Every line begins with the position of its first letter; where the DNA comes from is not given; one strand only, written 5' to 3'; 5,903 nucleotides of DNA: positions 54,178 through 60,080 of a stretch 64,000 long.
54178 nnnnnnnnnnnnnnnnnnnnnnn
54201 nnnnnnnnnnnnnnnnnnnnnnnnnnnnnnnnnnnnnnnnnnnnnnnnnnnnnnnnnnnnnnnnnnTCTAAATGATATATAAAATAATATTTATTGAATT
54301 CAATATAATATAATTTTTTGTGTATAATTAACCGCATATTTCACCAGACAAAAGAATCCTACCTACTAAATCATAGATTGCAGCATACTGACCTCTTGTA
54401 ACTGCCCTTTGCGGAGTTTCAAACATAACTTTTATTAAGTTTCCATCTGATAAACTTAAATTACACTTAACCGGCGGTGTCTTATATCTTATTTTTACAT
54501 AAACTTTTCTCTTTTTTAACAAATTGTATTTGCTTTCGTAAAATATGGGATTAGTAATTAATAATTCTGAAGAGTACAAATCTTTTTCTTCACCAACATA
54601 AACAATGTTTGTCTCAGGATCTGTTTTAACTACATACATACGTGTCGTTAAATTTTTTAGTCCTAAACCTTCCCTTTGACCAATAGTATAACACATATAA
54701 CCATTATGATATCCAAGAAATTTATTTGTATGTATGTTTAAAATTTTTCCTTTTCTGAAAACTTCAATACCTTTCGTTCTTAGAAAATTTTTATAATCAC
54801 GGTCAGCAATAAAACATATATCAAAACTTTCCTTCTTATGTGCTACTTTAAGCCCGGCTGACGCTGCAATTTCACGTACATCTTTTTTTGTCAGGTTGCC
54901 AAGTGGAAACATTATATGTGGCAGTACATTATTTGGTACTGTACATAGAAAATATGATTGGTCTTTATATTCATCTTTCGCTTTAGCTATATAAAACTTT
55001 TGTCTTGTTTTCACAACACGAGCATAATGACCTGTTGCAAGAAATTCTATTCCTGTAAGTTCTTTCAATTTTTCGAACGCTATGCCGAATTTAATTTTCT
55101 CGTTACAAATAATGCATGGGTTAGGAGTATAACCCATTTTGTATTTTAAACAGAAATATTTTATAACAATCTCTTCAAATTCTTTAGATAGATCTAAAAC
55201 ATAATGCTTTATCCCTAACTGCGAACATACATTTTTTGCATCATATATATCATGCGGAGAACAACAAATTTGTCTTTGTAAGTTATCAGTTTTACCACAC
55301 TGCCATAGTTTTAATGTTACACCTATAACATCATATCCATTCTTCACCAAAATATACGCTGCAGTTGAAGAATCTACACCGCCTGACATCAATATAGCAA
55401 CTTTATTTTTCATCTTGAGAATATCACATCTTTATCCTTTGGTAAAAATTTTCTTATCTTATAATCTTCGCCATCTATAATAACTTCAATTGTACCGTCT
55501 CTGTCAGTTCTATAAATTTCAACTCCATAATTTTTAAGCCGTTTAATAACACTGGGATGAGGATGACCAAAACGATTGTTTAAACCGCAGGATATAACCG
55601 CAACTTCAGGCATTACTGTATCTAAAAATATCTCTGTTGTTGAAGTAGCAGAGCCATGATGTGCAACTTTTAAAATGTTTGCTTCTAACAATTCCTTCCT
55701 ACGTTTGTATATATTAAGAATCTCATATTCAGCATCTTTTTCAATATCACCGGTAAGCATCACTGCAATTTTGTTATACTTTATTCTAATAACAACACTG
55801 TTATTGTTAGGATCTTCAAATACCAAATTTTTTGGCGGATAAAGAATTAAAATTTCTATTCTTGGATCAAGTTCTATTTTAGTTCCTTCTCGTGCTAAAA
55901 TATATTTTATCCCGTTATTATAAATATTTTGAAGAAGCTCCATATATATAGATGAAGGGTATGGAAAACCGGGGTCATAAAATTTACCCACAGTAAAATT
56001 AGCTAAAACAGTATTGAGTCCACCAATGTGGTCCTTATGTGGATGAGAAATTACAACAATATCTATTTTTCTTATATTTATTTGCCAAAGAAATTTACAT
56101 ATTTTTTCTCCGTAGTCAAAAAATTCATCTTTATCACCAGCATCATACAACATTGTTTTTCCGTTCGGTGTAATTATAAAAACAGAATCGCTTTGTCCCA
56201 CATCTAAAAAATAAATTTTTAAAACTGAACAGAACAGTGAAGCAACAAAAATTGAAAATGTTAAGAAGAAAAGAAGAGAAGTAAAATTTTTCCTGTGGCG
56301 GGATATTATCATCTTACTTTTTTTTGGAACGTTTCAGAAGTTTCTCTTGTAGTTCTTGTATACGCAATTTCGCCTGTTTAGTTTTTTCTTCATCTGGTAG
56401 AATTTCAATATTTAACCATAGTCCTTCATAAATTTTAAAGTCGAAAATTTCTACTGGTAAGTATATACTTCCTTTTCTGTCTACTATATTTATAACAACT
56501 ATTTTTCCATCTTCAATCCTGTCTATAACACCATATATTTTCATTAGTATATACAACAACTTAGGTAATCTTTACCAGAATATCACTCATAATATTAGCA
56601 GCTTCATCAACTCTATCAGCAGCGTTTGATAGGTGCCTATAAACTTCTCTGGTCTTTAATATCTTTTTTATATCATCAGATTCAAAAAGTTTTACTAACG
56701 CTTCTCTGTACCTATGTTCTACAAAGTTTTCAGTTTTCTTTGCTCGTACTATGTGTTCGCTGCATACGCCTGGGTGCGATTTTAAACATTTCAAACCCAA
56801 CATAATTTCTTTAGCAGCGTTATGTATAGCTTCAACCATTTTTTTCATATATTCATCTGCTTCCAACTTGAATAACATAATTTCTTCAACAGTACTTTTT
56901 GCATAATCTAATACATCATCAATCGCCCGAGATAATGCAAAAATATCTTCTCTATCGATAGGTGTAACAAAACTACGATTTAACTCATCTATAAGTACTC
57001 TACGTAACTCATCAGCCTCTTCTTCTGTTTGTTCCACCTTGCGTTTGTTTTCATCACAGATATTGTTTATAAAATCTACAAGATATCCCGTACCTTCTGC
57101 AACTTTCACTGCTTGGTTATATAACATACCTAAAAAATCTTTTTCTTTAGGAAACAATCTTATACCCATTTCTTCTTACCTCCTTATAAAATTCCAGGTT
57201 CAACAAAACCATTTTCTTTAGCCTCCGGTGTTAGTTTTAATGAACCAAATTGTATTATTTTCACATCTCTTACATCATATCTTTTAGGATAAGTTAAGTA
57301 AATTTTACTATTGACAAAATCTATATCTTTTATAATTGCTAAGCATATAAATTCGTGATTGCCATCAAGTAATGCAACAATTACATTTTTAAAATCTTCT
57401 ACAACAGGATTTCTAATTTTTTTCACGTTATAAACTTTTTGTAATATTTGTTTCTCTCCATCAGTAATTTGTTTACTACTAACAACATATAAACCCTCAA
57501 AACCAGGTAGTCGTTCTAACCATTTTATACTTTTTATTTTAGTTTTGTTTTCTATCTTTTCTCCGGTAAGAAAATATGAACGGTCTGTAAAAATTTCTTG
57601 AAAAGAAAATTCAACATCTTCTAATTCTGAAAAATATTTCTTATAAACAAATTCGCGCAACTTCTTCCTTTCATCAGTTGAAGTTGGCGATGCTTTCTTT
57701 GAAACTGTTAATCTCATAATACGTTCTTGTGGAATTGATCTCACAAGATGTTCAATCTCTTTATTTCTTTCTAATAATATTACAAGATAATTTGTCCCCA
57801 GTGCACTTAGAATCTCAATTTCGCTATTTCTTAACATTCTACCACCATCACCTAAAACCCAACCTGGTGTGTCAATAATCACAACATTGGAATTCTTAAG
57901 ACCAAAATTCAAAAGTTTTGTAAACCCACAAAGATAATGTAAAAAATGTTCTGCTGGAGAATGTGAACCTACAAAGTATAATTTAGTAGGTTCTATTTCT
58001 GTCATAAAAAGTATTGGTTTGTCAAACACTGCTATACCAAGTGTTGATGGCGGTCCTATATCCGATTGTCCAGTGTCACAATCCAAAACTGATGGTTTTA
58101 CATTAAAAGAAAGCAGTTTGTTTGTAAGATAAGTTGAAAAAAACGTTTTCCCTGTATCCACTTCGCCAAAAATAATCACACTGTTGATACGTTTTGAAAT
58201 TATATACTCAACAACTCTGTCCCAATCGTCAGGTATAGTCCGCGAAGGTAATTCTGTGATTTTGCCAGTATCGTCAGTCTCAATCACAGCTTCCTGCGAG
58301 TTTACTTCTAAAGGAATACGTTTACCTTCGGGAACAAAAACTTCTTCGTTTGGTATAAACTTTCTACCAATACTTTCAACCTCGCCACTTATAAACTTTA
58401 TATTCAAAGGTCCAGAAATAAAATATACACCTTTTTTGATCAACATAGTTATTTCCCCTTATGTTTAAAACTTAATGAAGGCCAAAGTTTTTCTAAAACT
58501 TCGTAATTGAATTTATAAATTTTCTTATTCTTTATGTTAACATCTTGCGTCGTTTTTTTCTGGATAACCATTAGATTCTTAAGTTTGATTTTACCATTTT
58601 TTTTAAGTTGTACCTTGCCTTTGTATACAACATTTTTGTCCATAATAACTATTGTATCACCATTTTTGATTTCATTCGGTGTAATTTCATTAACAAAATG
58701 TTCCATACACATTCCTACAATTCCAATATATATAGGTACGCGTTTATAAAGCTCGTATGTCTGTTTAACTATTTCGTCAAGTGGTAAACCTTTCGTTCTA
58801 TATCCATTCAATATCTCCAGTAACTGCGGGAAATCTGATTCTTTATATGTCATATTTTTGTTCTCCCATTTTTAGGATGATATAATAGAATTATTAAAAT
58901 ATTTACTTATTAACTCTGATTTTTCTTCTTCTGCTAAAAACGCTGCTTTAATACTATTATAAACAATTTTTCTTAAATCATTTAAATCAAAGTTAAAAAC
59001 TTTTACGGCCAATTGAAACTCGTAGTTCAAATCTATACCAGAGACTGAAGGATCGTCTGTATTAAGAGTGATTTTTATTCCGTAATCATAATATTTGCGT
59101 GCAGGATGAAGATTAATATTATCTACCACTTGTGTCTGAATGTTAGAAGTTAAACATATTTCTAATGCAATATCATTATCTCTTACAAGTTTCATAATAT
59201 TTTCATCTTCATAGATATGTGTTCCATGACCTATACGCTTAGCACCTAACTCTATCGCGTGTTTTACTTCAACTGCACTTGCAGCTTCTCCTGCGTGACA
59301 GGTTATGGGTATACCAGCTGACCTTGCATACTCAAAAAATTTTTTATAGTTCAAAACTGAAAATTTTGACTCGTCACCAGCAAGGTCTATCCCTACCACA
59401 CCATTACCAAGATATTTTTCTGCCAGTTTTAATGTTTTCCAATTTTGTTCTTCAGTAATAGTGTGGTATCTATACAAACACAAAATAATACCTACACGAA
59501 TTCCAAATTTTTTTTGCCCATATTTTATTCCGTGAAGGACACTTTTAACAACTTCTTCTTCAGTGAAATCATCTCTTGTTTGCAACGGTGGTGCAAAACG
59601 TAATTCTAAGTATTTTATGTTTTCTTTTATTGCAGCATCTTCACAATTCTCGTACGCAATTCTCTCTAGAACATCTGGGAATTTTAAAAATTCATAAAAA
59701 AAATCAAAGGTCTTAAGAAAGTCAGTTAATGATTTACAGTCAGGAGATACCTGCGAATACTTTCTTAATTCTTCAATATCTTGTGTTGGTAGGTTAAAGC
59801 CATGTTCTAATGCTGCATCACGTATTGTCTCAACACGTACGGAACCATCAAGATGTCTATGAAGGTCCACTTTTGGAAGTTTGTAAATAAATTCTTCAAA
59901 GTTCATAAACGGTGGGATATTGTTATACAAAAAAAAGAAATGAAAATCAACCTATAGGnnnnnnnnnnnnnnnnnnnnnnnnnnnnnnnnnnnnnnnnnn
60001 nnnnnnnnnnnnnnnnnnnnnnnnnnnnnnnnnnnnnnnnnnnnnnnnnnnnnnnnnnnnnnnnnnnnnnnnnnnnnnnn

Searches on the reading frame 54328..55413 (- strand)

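Call 77: search_protein_families(library=pfam, proteins=[window:54328-55413:-], max_evalue=0.00001)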
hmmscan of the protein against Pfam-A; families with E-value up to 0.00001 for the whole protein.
window:54328-55413:- (361 aa): 3 families
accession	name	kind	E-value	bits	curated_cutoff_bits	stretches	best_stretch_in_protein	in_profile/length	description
PF03054.22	tRNA_Me_trans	-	1.4e-76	257.1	20.6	1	4-203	2-201/202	tRNA methyl transferase HUP domain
PF20259.3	tRNA_Me_trans_M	-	5.2e-20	71.2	27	1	219-275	10-66/66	tRNA methyl transferase PRC-barrel domain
PF20258.4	tRNA_Me_trans_C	-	3.1e-14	53.5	20.6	1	282-354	2-71/77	Aminomethyltransferase beta-barrel domain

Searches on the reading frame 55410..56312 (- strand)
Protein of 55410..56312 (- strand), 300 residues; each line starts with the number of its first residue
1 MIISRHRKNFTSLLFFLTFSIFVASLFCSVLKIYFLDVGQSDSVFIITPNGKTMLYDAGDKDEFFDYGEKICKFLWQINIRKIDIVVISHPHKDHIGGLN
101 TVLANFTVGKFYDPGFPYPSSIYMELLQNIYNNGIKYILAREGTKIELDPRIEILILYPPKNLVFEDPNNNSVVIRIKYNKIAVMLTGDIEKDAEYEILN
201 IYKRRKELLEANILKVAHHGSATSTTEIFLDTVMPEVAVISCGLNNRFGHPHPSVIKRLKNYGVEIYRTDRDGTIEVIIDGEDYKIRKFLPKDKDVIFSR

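Call 77: search_protein_families(library=pfam, proteins=[window:55410-56312:-], max_evalue=0.00001)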
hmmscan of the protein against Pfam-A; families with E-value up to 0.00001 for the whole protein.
window:55410-56312:- (300 aa): 1 family
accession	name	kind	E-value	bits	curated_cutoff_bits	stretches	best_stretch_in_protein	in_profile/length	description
PF00753.33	Lactamase_B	-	4.8e-16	59.7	22.7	1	37-243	2-195/196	Metallo-beta-lactamase superfamily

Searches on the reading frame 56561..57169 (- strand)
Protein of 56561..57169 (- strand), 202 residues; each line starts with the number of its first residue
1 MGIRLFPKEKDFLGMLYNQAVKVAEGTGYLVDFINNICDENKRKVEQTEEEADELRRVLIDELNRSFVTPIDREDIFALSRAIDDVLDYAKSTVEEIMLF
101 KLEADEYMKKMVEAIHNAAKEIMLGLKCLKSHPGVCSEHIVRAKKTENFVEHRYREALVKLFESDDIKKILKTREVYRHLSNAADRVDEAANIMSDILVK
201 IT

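Call 77: search_protein_families(library=pfam, proteins=[window:56561-57169:-], max_evalue=0.00001)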
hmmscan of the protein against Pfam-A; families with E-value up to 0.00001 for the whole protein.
window:56561-57169:- (202 aa): 1 family
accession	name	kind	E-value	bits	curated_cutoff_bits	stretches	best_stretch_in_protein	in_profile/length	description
PF01865.21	PhoU_div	-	7.2e-16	58.6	24.4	1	40-199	44-213/214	Protein of unknown function DUF47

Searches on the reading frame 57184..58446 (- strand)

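Call 77: search_protein_families(library=pfam, proteins=[window:57184-58446:-], max_evalue=0.00001)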
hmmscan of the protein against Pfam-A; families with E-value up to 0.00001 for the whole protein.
window:57184-58446:- (420 aa): 1 family
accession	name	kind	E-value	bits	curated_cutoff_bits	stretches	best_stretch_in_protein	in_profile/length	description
PF16575.11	CLP1_P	-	1.3e-33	116.9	26.6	1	94-273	1-187/188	mRNA cleavage and polyadenylation factor CLP1 P-loop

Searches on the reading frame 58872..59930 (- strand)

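Call 77: search_protein_families(library=pfam, proteins=[window:58872-59930:-], max_evalue=0.00001)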
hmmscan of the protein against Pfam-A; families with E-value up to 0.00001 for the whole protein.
window:58872-59930:- (352 aa): 1 family
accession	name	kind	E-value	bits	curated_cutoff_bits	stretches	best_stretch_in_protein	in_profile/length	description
PF00962.28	A_deaminase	-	1.1e-87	294.7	27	1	19-343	1-326/330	Adenosine deaminase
